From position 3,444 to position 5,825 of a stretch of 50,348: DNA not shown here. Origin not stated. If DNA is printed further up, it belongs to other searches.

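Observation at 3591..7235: One 1214-aa ORF fuses a Wzx-like flippase, an archaeosortase core, a Cys4 ribbon, an EpsI-like ectodomain and a wHTH-like tail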

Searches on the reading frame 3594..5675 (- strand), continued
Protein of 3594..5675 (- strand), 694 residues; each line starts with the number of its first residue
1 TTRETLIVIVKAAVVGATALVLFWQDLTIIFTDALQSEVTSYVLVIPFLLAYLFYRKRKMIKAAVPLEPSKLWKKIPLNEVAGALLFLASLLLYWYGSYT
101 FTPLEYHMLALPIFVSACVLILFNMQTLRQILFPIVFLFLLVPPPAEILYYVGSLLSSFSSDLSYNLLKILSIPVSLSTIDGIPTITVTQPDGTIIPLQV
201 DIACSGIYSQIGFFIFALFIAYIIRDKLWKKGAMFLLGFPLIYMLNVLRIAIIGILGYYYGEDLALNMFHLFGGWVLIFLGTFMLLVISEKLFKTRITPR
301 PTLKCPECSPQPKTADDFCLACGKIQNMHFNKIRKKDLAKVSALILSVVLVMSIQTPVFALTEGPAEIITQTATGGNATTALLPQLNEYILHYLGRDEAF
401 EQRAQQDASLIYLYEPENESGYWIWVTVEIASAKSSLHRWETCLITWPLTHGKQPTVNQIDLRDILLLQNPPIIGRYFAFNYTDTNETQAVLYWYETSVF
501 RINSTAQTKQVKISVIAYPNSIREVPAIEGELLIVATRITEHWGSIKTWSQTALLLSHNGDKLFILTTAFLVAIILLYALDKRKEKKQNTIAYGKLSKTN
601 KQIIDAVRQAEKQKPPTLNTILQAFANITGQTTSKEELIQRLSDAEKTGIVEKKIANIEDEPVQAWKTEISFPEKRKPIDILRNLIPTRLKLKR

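Call 85: find_encoding_contigs(protein=P0062, flank=5000, max_places=2)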
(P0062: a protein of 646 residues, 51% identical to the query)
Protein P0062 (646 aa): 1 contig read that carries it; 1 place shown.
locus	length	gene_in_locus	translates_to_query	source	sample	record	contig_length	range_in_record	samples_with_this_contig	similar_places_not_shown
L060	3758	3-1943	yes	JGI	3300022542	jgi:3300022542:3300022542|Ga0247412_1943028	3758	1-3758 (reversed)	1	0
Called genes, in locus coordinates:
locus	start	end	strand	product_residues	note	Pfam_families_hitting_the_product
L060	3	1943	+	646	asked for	PF09721:Exosortase_EpsH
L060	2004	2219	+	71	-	-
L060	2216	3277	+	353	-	PF25939:DUF7982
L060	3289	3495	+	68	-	-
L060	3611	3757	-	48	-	?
